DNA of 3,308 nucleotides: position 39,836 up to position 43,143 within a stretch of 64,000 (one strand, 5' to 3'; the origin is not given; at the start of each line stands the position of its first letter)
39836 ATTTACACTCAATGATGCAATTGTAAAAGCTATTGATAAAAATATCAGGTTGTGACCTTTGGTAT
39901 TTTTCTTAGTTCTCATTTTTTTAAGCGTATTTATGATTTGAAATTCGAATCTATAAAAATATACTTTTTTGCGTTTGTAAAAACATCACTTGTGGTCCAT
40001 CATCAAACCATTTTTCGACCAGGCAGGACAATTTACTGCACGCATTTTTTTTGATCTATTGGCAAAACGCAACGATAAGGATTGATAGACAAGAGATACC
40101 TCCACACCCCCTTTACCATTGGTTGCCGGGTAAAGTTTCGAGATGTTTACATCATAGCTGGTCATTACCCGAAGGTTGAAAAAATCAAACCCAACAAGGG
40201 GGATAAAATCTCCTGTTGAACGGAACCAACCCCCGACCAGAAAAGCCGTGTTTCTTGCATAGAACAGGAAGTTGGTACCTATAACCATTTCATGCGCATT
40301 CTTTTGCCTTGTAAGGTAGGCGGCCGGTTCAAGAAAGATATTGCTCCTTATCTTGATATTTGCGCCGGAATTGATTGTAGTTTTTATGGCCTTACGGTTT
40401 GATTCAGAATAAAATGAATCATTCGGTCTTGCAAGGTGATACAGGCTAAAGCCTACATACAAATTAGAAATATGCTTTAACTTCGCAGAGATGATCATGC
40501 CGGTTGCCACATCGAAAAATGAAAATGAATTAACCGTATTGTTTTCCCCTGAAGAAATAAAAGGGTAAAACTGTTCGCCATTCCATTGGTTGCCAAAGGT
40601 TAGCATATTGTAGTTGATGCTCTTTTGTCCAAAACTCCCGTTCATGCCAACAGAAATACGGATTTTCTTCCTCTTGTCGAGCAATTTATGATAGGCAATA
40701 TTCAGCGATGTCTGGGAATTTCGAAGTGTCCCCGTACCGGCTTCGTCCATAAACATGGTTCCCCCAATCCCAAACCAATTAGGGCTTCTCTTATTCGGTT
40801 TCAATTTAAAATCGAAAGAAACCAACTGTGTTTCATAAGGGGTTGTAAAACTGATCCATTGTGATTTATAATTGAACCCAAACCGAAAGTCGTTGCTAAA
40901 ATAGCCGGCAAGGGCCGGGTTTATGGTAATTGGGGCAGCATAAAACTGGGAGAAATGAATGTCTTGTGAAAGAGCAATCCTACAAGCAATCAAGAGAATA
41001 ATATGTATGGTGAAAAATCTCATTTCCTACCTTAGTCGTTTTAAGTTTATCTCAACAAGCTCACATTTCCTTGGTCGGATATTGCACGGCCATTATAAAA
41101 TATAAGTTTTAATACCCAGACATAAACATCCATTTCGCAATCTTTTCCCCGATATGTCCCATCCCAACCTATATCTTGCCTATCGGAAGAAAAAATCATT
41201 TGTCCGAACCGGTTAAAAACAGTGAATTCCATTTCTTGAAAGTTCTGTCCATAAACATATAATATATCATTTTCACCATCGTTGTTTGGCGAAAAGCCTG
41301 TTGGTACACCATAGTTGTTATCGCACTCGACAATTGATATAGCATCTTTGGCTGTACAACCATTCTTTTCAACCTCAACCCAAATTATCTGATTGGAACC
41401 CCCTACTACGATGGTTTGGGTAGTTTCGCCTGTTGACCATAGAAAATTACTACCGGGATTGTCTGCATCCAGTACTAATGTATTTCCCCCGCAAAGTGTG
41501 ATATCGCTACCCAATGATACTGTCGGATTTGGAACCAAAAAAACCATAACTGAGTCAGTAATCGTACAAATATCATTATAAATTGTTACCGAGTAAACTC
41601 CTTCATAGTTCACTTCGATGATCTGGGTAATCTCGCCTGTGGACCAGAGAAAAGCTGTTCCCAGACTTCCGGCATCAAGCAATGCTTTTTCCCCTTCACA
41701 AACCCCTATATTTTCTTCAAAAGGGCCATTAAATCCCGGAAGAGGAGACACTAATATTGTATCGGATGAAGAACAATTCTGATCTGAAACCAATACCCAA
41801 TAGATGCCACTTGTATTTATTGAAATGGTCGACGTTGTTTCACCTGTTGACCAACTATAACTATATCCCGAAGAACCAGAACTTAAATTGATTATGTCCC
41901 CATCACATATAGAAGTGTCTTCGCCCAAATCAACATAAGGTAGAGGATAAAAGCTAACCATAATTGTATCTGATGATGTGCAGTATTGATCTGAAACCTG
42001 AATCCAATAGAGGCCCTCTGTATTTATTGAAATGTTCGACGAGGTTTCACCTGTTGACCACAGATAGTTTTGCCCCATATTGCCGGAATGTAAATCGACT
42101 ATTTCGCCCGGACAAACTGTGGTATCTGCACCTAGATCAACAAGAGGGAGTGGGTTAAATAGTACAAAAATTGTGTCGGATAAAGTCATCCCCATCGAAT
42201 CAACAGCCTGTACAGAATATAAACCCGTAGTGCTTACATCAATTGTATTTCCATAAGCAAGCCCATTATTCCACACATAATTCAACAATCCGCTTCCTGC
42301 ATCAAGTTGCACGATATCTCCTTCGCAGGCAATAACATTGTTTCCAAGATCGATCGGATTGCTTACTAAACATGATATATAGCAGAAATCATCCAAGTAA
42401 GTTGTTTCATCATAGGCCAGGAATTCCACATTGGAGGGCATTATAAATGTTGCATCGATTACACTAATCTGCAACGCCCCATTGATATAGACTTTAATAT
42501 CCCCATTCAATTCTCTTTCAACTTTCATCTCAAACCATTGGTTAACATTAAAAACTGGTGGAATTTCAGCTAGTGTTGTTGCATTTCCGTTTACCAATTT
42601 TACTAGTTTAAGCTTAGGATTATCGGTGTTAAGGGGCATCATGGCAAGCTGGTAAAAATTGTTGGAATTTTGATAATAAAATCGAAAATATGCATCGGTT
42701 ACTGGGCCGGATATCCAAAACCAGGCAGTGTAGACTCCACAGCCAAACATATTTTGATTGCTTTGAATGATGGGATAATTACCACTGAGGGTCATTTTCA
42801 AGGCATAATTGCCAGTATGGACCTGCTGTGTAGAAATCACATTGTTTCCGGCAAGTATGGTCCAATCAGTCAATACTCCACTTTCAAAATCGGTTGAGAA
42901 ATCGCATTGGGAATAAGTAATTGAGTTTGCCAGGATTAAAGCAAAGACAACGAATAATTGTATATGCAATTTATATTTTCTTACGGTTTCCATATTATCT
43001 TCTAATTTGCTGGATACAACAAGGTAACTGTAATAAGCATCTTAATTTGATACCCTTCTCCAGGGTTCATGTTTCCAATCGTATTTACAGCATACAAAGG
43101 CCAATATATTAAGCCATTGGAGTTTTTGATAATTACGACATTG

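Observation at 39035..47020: T9SS cargo cluster sharing a ~190-aa N-terminal domain in four copies; the giant member lacks a canonical CTD and ends in repeats shared with a neighbouring lipoprotein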

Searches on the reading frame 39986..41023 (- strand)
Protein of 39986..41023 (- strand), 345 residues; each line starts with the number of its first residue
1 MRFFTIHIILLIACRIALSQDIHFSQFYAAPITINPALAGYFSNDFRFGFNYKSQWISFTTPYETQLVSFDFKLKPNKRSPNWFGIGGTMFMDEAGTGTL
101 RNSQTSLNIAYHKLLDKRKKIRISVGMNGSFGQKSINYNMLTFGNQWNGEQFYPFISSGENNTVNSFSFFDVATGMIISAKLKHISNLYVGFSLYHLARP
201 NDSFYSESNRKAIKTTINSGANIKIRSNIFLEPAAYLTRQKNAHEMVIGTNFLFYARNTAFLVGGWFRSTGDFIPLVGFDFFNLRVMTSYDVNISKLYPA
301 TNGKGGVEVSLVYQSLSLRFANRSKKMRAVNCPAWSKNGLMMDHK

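Call 4: search_protein_families(library=pfam, proteins=[window:39986-41023:-], max_evalue=0.1)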
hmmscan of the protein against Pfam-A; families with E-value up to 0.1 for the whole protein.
window:39986-41023:- (345 aa): 1 family
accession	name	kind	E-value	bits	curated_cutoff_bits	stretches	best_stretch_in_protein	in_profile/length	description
PF11751.14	PorP_SprF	-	2.2e-43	149.2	22.3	1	19-313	4-273/273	Type IX secretion system membrane protein PorP/SprF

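Call 5: search_protein_families(library=ncbifam, proteins=[window:39986-41023:-], max_evalue=0.1)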
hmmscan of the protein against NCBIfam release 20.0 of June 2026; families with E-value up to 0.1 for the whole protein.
window:39986-41023:- (345 aa): 1 family
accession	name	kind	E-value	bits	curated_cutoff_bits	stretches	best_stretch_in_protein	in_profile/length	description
TIGR03519.1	T9SS_PorP_fam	subfamily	3.9e-54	184.1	90.55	1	5-314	7-291/292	PorP/SprF family type IX secretion system membrane protein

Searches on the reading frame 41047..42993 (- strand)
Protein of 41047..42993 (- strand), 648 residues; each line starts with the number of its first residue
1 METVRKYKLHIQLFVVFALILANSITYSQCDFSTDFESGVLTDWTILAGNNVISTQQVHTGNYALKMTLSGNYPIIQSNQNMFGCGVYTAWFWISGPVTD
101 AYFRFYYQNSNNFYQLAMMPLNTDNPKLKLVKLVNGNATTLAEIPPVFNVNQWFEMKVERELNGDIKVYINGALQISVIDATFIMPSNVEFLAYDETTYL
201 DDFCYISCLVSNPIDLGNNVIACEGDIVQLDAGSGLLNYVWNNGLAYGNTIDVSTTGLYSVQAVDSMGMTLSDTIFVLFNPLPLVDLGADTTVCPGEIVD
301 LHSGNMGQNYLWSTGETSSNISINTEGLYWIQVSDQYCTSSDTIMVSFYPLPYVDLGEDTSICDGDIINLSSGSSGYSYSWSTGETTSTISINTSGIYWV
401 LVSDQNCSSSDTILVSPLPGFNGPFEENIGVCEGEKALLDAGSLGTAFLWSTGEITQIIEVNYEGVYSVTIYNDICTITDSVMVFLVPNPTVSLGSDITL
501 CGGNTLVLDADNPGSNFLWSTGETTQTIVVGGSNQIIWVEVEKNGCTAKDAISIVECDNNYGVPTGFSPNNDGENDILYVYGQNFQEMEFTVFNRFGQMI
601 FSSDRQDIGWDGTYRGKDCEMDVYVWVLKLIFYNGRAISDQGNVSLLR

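Call 4: search_protein_families(library=pfam, proteins=[window:41047-42993:-], max_evalue=0.1)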
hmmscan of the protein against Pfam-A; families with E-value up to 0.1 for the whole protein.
window:41047-42993:- (648 aa): 2 families
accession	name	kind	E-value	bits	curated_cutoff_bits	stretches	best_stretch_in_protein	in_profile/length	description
PF13585.12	CHU_C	-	1.4e-13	51.2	27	1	563-642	3-82/86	CHU_C Type IX secretion signal domain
PF19081.6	Ig_7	-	0.0066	17.2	27.3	0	360-412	10-75/84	Ig-like domain CHU_C associated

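Call 5: search_protein_families(library=ncbifam, proteins=[window:41047-42993:-], max_evalue=0.1)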
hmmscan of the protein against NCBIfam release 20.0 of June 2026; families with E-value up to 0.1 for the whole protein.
window:41047-42993:- (648 aa): 4 families
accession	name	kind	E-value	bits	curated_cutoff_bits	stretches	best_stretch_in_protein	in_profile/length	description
TIGR04131.1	Bac_Flav_CTERM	domain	4.5e-14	52.4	35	1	562-631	2-72/85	T9SS type B sorting domain-containing protein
NF033675.1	NTTRR-F1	subfamily_domain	0.003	17.7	70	1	35-72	10-45/155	NTTRR-F1 domain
TIGR04183.1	Por_Secre_tail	domain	0.094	12.7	23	0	379-410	36-66/72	T9SS type A sorting domain-containing protein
NF049843.1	BdpA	exception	0.095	11.5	750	0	29-100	5-73/481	BAR domain-like protein A BdpA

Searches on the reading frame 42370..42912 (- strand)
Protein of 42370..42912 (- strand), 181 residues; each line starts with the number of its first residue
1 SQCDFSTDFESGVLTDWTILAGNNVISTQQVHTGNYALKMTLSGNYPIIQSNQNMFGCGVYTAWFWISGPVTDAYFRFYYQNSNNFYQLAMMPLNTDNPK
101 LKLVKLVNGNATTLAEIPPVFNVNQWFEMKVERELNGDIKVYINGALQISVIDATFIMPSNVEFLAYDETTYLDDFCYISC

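Call 8: search_solved_structures(query=window:42370-42912:-, max_evalue=10, show_alignments=2)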
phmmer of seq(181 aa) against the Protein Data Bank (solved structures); distinct sequences matched with E-value up to 10: 6.
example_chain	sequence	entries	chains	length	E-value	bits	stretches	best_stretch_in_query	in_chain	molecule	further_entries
4b1l_A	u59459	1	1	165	0.015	18.2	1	97-157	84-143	LEVANASE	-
4azz_A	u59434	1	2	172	0.017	18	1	97-157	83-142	LEVANASE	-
4b1m_A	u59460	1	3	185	0.02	17.8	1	97-157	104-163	LEVANASE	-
2xom_A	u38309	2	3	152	0.24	14.3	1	8-109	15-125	ARABINOGALACTAN ENDO-1,4-BETA-GALACTOSIDASE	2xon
5ziz_A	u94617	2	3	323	0.94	12.3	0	6-59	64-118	Flagellar hook protein FlgL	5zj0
4bji_A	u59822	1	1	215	1.1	12.1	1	61-87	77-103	TRANSCRIPTION FACTOR TAU SUBUNIT SFC1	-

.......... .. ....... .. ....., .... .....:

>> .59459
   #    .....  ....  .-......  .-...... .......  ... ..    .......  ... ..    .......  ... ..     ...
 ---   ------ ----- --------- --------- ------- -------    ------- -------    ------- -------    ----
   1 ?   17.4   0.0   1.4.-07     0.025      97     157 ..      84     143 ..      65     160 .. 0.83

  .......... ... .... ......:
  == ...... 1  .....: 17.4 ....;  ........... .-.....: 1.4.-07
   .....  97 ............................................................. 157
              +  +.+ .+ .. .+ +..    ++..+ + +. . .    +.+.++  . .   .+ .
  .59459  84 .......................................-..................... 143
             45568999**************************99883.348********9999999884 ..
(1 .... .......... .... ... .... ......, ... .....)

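Call 21: find_homologous_proteins(query=A3, max_evalue=0.001)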
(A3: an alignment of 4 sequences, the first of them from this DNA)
Query A3 (4 sequences) (181 aa, profile of the alignment): 2 proteins with E <= 0.001 among 1112 candidates.
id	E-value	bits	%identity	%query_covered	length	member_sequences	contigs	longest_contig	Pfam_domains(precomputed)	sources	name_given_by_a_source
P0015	2.0e-93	329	49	98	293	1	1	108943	PF18962.8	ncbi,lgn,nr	ncbi:MAG: T9SS type A sorting domain-containing protein [Bacteroidales bacterium]|nr:T9SS type A sor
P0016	9.2e-39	151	47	71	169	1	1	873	-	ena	-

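Call 41: search_solved_structures(query=A4, max_evalue=10, show_alignments=1)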
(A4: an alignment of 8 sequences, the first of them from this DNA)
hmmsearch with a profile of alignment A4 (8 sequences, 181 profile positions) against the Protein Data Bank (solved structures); distinct sequences matched with E-value up to 10: 8.
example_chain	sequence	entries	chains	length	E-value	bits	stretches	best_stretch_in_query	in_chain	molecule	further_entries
4b1l_A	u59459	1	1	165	0.0079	19.2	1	101-174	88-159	LEVANASE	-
4xup_A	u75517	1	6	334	0.013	18.4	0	6-42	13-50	Endo-1,4-beta-xylanase C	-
6ups_A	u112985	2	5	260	0.18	14.7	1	119-155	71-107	ULP_PROTEASE domain-containing protein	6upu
2xom_A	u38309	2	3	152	0.27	14.2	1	8-70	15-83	ARABINOGALACTAN ENDO-1,4-BETA-GALACTOSIDASE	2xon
2zez_A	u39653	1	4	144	0.31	14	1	24-92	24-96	S-layer associated multidomain endoglucanase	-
4y2o_A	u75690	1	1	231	0.4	13.6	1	97-163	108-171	CfA/I fimbrial subunit A (Colonization factor antigen subunit A putative chaperone)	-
8efx_A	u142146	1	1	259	0.88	12.5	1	119-155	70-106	OtDUB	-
4xuo_A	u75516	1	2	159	1.3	12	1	6-42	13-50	Endo-1,4-beta-xylanase C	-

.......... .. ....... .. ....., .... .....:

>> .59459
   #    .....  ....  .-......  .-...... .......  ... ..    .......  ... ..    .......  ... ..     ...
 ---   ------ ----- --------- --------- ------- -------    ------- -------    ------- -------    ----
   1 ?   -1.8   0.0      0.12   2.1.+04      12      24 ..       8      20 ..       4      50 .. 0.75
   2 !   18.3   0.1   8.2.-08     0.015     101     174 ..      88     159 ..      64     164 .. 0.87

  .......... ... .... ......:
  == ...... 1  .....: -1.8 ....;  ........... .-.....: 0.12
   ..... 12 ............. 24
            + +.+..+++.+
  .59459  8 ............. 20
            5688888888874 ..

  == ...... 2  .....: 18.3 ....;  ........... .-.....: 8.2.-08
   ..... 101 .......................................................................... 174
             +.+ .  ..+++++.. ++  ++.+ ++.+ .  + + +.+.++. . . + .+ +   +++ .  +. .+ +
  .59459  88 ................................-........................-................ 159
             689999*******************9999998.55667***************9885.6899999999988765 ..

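Call 47: predict_structure(alignment_id=A5)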
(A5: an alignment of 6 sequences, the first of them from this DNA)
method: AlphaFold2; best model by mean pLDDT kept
length: 181 residues; sequences in the alignment: 6
mean_pLDDT: 90.6   pTM: 0.87
mean pLDDT of the five models: 90.6, 90.0, 89.6, 89.4, 88.7
residues with pLDDT >= 90: 118; 70-90: 56; 50-70: 7; < 50: 0
segments of 3 or more residues with pLDDT < 50: none
pLDDT, mean of each block of 10 residues (from residue 1): 86 86 88 89 83 93 88 88 95 88 97 96 93 95 97 91 85 93 88
secondary structure, 60 per line:
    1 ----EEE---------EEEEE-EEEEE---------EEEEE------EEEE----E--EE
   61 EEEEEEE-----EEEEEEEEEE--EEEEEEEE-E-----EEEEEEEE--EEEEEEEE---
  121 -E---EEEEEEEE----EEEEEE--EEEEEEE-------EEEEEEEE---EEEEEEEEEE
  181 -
elements in order: E5-7 E17-21 E23-27 E37-41 E48-51 E59-67 E73-82 E85-92 E100-107 E110-117 E126-133 E138-143 E146-152 E160-167 E171-180
